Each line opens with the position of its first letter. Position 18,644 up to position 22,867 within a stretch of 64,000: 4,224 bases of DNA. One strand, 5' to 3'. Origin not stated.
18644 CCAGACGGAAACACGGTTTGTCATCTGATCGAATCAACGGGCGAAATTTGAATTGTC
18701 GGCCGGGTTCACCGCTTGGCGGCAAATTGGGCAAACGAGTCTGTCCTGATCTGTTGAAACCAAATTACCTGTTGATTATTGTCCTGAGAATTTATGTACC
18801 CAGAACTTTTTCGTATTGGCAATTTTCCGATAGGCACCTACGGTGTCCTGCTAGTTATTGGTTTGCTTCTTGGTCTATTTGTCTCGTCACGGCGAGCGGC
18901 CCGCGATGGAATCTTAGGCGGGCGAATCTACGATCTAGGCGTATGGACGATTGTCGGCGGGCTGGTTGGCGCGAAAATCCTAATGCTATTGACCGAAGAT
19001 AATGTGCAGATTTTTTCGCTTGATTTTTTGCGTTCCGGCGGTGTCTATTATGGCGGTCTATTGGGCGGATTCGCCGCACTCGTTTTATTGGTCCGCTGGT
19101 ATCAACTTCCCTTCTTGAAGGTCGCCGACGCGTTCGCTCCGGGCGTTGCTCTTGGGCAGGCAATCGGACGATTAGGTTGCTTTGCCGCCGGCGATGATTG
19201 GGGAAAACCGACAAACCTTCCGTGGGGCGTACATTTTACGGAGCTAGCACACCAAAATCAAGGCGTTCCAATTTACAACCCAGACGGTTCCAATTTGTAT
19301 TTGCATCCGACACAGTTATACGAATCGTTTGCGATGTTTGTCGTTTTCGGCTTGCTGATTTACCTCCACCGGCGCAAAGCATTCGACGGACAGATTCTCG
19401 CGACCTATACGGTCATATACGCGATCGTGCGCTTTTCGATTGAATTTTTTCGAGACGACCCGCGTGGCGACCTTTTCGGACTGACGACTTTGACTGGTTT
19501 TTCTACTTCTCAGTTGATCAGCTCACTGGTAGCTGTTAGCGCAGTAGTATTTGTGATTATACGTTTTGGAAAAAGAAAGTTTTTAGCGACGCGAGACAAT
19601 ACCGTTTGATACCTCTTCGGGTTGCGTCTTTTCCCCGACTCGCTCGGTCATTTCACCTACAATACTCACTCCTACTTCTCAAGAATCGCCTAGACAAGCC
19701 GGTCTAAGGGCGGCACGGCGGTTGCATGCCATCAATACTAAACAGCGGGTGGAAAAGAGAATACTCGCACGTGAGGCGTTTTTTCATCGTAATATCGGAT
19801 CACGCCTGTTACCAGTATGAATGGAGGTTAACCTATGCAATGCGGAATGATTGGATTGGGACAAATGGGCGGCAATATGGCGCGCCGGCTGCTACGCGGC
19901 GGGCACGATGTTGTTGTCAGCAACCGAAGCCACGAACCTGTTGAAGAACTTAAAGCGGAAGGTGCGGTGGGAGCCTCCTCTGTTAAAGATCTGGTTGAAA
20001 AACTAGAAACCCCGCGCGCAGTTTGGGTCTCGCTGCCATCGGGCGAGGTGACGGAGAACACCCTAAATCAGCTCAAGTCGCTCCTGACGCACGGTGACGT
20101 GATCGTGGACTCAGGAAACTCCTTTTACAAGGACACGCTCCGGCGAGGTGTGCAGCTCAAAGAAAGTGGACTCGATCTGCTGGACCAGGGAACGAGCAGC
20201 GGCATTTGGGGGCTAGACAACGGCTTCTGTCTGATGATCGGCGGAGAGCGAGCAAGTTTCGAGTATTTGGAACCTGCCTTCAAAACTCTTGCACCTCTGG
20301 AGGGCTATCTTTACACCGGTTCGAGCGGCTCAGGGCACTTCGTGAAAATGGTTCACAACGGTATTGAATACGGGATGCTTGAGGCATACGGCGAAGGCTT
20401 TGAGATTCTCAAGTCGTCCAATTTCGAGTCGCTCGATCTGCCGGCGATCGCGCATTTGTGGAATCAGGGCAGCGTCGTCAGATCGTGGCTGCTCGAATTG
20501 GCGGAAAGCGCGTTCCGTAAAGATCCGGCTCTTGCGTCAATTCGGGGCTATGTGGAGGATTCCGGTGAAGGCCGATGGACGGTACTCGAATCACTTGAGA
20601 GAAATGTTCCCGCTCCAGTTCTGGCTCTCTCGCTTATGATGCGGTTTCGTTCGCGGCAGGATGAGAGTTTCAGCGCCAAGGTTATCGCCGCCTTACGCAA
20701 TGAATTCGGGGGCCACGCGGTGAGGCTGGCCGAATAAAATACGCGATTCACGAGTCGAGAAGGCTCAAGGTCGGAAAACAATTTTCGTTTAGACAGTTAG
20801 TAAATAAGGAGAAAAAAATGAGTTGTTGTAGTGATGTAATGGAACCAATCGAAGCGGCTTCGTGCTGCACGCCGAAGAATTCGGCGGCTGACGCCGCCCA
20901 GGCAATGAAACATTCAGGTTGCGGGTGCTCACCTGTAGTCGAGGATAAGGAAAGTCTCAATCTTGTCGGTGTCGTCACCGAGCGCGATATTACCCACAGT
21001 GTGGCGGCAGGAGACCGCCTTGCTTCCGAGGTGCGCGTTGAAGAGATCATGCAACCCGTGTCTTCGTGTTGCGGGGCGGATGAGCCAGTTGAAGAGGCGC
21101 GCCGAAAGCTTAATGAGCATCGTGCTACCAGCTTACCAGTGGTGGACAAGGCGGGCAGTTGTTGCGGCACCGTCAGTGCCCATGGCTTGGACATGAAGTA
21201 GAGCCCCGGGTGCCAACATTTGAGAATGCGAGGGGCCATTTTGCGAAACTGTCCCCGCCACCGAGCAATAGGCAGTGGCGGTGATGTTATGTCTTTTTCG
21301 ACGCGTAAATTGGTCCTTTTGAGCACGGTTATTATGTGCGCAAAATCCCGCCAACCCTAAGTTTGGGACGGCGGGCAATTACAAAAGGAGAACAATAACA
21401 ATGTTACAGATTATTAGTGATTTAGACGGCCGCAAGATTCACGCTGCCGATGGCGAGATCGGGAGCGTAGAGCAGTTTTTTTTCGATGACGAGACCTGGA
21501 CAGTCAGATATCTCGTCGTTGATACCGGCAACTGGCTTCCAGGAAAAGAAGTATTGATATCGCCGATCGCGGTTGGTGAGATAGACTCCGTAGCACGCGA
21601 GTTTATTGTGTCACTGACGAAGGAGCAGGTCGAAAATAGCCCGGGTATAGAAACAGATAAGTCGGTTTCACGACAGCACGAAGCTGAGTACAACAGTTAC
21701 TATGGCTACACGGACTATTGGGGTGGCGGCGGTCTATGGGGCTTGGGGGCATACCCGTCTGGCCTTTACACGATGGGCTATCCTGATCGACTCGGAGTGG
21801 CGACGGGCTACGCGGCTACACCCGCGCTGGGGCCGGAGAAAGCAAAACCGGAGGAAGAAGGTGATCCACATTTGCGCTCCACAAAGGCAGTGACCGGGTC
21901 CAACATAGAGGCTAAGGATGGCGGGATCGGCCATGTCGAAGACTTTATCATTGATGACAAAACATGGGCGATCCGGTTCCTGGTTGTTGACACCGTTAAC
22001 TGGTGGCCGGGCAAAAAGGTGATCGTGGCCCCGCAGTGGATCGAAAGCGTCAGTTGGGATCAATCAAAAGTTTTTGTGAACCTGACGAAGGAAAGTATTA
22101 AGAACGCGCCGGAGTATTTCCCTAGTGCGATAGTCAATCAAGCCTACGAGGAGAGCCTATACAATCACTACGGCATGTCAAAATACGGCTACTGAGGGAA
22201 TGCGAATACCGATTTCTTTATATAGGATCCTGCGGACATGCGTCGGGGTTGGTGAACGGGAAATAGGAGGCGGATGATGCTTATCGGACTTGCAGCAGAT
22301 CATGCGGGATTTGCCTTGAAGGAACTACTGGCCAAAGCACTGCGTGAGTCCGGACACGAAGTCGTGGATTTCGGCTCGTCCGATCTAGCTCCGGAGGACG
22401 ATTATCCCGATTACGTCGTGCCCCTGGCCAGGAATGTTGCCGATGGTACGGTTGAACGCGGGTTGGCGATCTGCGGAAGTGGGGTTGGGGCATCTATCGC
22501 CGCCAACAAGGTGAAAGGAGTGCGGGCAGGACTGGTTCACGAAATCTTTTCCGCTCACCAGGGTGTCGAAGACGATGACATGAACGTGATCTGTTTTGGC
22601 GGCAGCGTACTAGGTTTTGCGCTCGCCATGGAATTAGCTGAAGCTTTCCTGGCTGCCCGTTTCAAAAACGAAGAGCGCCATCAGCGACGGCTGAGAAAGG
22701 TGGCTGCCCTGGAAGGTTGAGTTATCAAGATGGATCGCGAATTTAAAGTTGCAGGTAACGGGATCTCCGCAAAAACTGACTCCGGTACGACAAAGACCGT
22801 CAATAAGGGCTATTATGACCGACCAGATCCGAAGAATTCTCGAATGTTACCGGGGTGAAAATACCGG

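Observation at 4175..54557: ~50 kb block bracketed by tRNA-Arg(CCT) and a perfect 43-nt copy of its 3' half: a tRNA-integrated island with no integrase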

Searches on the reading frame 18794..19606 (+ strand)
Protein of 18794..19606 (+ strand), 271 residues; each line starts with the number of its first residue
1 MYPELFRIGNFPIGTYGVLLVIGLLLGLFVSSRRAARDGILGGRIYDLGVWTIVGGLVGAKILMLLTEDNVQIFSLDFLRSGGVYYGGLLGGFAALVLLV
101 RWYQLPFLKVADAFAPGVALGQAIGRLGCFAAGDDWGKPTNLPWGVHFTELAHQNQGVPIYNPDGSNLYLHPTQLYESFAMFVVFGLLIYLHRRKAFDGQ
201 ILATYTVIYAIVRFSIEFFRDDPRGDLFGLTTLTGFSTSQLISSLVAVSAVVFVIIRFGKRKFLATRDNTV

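Call 8: search_protein_families(library=pfam, proteins=[window:18794-19606:+], max_evalue=0.01)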
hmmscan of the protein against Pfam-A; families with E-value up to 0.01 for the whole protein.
window:18794-19606:+ (271 aa): 1 family
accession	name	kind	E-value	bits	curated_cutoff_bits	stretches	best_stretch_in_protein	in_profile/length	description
PF01790.23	LGT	-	2.4e-58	197.7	24.9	1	3-255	1-239/240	Prolipoprotein diacylglyceryl transferase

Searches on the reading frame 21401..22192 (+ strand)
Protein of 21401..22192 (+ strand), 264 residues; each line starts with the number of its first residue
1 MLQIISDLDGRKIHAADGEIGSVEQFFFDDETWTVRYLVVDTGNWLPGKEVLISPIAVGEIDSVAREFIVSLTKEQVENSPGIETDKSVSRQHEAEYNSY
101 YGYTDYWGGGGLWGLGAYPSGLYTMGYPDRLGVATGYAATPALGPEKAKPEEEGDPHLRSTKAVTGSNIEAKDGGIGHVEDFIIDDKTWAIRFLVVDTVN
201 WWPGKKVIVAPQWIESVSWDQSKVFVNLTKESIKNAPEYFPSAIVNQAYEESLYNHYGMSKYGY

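Call 8: search_protein_families(library=pfam, proteins=[window:21401-22192:+], max_evalue=0.01)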
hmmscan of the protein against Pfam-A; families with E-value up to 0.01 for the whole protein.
window:21401-22192:+ (264 aa): 1 family
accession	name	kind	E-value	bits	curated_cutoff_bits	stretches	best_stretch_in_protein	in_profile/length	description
PF05239.21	PRC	-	3.4e-11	43.4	21.2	1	5-76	6-77/78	PRC-barrel domain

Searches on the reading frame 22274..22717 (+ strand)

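Call 9: search_protein_families(library=pfam, proteins=[window:22274-22717:+], max_evalue=0.01)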
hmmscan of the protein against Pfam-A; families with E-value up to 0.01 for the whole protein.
window:22274-22717:+ (148 aa): 1 family
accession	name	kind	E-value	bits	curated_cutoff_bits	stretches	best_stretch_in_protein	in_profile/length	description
PF02502.23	LacAB_rpiB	-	1.5e-48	164.7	24.7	1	4-143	1-138/138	Ribose/Galactose Isomerase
